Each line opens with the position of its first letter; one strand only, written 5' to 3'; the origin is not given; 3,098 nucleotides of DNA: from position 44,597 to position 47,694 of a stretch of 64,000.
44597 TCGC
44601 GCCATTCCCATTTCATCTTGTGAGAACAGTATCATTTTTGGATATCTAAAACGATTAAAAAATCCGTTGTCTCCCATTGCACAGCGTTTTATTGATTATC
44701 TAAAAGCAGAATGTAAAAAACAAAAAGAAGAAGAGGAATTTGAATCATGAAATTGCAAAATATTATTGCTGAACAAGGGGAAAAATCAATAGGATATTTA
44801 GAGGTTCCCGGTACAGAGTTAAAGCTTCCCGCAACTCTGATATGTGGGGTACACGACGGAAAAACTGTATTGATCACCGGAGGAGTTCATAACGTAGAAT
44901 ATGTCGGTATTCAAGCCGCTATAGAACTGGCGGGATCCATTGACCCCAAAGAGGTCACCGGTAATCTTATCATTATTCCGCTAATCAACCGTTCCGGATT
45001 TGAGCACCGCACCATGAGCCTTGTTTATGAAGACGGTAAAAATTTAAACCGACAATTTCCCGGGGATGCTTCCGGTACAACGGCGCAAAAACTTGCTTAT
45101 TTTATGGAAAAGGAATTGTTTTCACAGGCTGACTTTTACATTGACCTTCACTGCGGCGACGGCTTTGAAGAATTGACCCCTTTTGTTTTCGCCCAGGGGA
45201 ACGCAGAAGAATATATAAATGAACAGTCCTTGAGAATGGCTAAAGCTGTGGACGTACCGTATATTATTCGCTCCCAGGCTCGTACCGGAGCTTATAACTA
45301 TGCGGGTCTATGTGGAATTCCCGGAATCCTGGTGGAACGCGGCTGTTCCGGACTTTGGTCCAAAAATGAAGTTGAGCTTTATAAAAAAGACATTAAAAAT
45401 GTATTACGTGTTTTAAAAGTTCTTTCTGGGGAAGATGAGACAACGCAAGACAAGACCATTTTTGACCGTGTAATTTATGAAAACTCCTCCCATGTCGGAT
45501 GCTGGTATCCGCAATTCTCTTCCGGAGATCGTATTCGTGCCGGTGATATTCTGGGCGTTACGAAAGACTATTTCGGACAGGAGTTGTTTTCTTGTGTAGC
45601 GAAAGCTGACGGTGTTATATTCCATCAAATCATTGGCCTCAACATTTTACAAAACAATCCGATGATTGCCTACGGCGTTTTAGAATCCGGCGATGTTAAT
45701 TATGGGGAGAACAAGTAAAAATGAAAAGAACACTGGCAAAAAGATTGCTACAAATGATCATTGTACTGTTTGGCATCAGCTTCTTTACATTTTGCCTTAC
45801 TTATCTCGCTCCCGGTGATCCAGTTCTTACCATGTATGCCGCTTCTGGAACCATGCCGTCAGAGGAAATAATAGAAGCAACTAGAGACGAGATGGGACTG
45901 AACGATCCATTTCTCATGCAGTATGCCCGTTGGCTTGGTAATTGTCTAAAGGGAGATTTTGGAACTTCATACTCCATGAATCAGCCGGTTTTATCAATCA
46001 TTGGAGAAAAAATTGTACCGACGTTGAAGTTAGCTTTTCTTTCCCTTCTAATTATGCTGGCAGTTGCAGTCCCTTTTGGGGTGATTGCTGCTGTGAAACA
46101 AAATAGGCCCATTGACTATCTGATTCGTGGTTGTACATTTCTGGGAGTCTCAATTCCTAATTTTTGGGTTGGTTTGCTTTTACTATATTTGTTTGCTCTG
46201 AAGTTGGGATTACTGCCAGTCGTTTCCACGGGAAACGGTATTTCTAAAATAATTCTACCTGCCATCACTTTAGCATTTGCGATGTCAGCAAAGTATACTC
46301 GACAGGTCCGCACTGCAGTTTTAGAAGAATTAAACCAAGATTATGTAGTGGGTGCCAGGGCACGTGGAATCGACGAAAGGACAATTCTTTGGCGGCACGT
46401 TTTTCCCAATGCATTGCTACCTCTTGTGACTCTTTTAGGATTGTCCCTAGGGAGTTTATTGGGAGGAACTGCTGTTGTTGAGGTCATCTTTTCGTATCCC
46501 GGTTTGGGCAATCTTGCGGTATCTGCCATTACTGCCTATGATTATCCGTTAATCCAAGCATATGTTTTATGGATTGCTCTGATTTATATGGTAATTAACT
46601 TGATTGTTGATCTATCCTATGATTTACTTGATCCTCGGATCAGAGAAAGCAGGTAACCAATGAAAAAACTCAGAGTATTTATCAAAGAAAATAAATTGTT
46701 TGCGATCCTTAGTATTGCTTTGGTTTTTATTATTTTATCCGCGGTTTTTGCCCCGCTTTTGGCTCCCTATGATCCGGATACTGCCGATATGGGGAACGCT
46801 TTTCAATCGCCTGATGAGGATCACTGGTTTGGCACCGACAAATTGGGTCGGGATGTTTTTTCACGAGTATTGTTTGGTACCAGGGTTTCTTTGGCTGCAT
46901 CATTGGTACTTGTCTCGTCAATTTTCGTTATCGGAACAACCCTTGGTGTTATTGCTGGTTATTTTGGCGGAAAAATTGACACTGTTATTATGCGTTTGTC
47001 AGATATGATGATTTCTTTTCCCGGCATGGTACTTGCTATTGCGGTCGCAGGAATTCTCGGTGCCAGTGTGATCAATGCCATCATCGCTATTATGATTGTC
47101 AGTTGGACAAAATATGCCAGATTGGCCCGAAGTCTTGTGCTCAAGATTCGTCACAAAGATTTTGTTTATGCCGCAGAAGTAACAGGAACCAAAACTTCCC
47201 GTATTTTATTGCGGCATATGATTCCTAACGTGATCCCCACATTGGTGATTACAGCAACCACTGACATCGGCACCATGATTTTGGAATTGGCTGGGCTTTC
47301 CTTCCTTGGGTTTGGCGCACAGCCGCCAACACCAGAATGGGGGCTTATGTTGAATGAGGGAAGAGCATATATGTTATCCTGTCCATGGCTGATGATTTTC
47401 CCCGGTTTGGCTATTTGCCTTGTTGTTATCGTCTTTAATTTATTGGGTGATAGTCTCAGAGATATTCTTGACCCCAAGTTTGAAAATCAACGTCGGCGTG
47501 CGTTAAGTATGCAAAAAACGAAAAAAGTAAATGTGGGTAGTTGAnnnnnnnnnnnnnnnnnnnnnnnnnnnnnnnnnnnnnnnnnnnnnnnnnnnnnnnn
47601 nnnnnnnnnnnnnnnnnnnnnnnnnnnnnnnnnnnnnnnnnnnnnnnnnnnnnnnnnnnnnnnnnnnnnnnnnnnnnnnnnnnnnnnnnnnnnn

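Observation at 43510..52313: A cobalamin riboswitch placed in front of a LysR regulator and a deacylase + Dpp/Nik-type ABC importer + MATE exporter cluster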

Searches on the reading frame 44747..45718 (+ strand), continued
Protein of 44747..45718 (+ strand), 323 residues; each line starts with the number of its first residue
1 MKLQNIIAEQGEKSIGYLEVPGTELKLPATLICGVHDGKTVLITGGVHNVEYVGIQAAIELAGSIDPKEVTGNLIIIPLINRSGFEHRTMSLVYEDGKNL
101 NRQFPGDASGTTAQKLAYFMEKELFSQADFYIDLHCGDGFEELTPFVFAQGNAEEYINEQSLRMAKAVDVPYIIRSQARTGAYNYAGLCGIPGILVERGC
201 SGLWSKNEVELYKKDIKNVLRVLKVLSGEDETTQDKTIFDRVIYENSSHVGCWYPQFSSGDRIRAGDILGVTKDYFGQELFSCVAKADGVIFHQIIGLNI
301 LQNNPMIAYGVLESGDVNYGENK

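Call 67: fold_search(model_id=the predicted structure, library=pdb)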
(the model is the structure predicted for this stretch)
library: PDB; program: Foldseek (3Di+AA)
matches with E <= 10: 1289; with E <= 0.001: 148
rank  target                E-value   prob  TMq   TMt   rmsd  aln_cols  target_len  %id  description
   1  6twm_F                3.3e-29  1.00  0.86  0.85   2.5       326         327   25  Product bound structure of the Ectoine utilization protein EutE (DoeB) from Ruegeria pomeroyi (released 2020-05-20)
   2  6twm_C                1.0e-28  1.00  0.82  0.82   2.7       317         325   25  Product bound structure of the Ectoine utilization protein EutE (DoeB) from Ruegeria pomeroyi (released 2020-05-20)
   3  6twm_A                2.2e-28  1.00  0.86  0.85   2.5       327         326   25  Product bound structure of the Ectoine utilization protein EutE (DoeB) from Ruegeria pomeroyi (released 2020-05-20)
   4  6twm_E                2.2e-28  1.00  0.84  0.83   2.8       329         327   25  Product bound structure of the Ectoine utilization protein EutE (DoeB) from Ruegeria pomeroyi (released 2020-05-20)
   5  6twm_J                3.1e-28  1.00  0.82  0.81   2.8       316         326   25  Product bound structure of the Ectoine utilization protein EutE (DoeB) from Ruegeria pomeroyi (released 2020-05-20)
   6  6twm_D                2.6e-27  1.00  0.83  0.82   3.1       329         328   24  Product bound structure of the Ectoine utilization protein EutE (DoeB) from Ruegeria pomeroyi (released 2020-05-20)
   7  3cdx_A                3.3e-27  1.00  0.82  0.81   2.8       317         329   26  Crystal structure of succinylglutamatedesuccinylase/aspartoacylase from Rhodobacter sphaeroides (released 2008-03-11)
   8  3cdx_B                5.4e-27  1.00  0.80  0.79   3.3       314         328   25  Crystal structure of succinylglutamatedesuccinylase/aspartoacylase from Rhodobacter sphaeroides (released 2008-03-11)
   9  3cdx_C                5.7e-27  1.00  0.81  0.81   3.4       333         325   25  Crystal structure of succinylglutamatedesuccinylase/aspartoacylase from Rhodobacter sphaeroides (released 2008-03-11)
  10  3cdx_F                1.4e-26  1.00  0.82  0.81   3.3       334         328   24  Crystal structure of succinylglutamatedesuccinylase/aspartoacylase from Rhodobacter sphaeroides (released 2008-03-11)
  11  3cdx_D                1.6e-26  1.00  0.78  0.78   3.6       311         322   25  Crystal structure of succinylglutamatedesuccinylase/aspartoacylase from Rhodobacter sphaeroides (released 2008-03-11)
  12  3na6                  2.1e-26  1.00  0.84  0.82   3.5       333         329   26  Crystal structure of a succinylglutamate desuccinylase (TM1040_2694) from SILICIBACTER SP. TM1040 at 2.00 A resolution (released 2010-07-28)
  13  3cdx_E                2.8e-26  1.00  0.82  0.81   2.8       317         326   26  Crystal structure of succinylglutamatedesuccinylase/aspartoacylase from Rhodobacter sphaeroides (released 2008-03-11)
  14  6twm_L                1.3e-25  1.00  0.84  0.84   2.6       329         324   25  Product bound structure of the Ectoine utilization protein EutE (DoeB) from Ruegeria pomeroyi (released 2020-05-20)
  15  6twl                  5.5e-25  1.00  0.78  0.80   3.8       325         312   25  Apo structure of the Ectoine utilization protein EutE (DoeB) from Ruegeria pomeroyi (released 2020-05-20)
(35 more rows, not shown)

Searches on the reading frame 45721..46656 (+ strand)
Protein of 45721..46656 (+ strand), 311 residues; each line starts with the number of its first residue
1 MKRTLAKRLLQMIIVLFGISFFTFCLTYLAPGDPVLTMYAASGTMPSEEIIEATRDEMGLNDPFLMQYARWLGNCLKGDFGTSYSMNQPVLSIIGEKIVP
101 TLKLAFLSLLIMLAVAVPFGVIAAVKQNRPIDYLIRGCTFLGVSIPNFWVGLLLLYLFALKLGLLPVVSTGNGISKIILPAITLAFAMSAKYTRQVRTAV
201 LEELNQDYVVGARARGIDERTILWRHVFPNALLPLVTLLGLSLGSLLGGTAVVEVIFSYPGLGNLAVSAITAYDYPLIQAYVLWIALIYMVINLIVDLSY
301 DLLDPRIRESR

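Call 4: search_protein_families(library=pfam, proteins=[window:45721-46656:+])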
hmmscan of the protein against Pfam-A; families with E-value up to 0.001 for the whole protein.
window:45721-46656:+ (311 aa): 2 families
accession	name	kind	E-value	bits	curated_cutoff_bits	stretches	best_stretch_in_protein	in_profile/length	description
PF00528.27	BPD_transp_1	-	2e-50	171.6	26.4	1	116-308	1-183/184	Binding-protein-dependent transport system inner membrane component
PF19300.4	BPD_transp_1_N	-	7.1e-13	49.2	23.8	1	1-103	1-112/114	Binding-prot-dependent transport system membrane comp, N-term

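Call 5: search_protein_families(library=ncbifam, proteins=[window:45721-46656:+])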
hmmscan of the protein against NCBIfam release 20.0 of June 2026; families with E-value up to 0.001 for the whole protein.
window:45721-46656:+ (311 aa): 26 families (the best 25 are shown)
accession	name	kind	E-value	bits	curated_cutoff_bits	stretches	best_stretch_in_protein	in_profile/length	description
NF045470.1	Opp2B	equivalog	2.4e-121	404.6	350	1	8-308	1-300/300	nickel ABC transporter permease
NF045469.1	Opp1B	equivalog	8.5e-104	347.3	380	1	1-308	1-307/307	nickel/cobalt ABC transporter permease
TIGR02789.1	nickel_nikB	equivalog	2.8e-95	319.3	447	1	1-309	1-308/314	nickel ABC transporter permease subunit NikB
NF007677.0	PRK10352.1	equivalog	1.7e-88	296.7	433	1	1-310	1-309/314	nickel ABC transporter permease subunit NikB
NF045472.1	Opp4B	equivalog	5.5e-79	265.7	450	1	1-308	1-319/319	oligopeptide ABC transporter permease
NF045471.1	Opp3B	equivalog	1.7e-73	247.7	480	1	1-308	1-303/308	oligopeptide ABC transporter permease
NF011661.0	PRK15081.1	equivalog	9.5e-72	242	463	1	4-308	4-304/306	glutathione ABC transporter permease GsiC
NF008161.0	PRK10914.1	equivalog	3.6e-56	190.8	590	2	173-309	201-337/339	dipeptide ABC transporter permease DppB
NF007008.0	PRK09471.1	equivalog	1.1e-53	182.7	388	1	3-308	3-305/306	oligopeptide ABC transporter permease OppB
NF011690.0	PRK15110.1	equivalog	3.9e-44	151.4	432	2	174-300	180-306/321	putrescine export ABC transporter permease SapB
NF011712.0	PRK15133.1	subfamily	6.3e-38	130.7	445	1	48-307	83-359/364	microcin C ABC transporter permease YejB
NF043081.1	MMSYN1_0165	equivalog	4.6e-33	114.8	350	1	71-308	150-385/388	oligopeptide ABC transporter permease OppB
NF045474.1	Opp2C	equivalog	2.3e-12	47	300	1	98-263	39-184/236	nickel transporter permease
NF045473.1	Opp1C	equivalog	7.3e-12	45.3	350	1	89-263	58-212/267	nickel/cobalt ABC transporter permease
TIGR02790.1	nickel_nikC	equivalog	8.5e-11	41.9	358.45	1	98-248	61-195/258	nickel ABC transporter permease subunit NikC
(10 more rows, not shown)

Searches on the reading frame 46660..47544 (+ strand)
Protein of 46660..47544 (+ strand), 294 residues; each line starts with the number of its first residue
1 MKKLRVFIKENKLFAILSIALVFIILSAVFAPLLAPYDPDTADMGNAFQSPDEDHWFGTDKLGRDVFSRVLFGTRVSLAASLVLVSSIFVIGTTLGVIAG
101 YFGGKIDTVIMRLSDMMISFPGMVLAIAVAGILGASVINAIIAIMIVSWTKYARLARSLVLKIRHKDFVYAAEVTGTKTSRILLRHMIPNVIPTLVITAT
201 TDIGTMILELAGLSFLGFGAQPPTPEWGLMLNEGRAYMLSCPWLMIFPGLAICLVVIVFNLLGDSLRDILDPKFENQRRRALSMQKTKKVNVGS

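Call 4: search_protein_families(library=pfam, proteins=[window:46660-47544:+])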
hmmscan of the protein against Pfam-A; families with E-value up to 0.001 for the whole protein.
window:46660-47544:+ (294 aa): 2 families
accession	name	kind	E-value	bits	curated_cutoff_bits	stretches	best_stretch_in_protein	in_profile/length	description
PF00528.27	BPD_transp_1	-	2.4e-35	122.4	26.4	1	92-274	1-182/184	Binding-protein-dependent transport system inner membrane component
PF12911.12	OppC_N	-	1.1e-08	35.3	23.9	1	9-51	11-53/53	N-terminal TM domain of oligopeptide transport permease C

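Call 5: search_protein_families(library=ncbifam, proteins=[window:46660-47544:+])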
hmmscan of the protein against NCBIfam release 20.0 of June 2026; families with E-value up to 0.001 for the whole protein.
window:46660-47544:+ (294 aa): 17 families
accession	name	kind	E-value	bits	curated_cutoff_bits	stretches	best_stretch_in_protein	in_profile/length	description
NF045474.1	Opp2C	equivalog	4.4e-103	343.9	300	1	36-271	1-236/236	nickel transporter permease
TIGR02790.1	nickel_nikC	equivalog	6.2e-98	327.5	358.45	1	19-271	6-258/258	nickel ABC transporter permease subunit NikC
NF045473.1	Opp1C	equivalog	8.3e-95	317.2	350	1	10-273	3-266/267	nickel/cobalt ABC transporter permease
NF007738.0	PRK10417.1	equivalog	7.5e-94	314.3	335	1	8-277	5-274/277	nickel ABC transporter permease subunit NikC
NF045476.1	Opp4C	equivalog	4.7e-87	291.8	350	1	9-273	11-278/278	oligopeptide ABC transporter permease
NF011662.0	PRK15082.1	equivalog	7.8e-85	284.9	484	1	16-276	41-302/303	glutathione ABC transporter permease GsiD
NF007376.0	PRK09881.1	equivalog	1.3e-81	273.9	434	1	4-276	23-295/298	D,D-dipeptide ABC transporter permease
NF047573.1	opine_perm_CntC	exception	7.4e-78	261.6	440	1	14-273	10-270/271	staphylopine uptake ABC transporter permease subunit CntC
NF008160.0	PRK10913.1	equivalog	1.1e-69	235.2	483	1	5-274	23-298/300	dipeptide ABC transporter permease DppC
NF045475.1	Opp3C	equivalog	5.5e-63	213.1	450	1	52-274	105-327/328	oligopeptide ABC transporter permease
NF011935.0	PRK15406.1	equivalog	2.2e-62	211.6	433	1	6-273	32-300/302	oligopeptide ABC transporter permease OppC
NF043080.1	MMSYN1_0166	equivalog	3.1e-48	164.3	370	1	10-273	36-304/307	oligopeptide ABC transporter permease OppC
NF011691.0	PRK15111.1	equivalog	1.1e-45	156.4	379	1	19-270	34-291/296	putrescine export ABC transporter permease SapC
NF011596.0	PRK15021.1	subfamily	1.5e-33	116.3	439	1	49-273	114-338/341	microcin C ABC transporter permease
NF045470.1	Opp2B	equivalog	2e-07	30.5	350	1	64-207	81-239/300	nickel ABC transporter permease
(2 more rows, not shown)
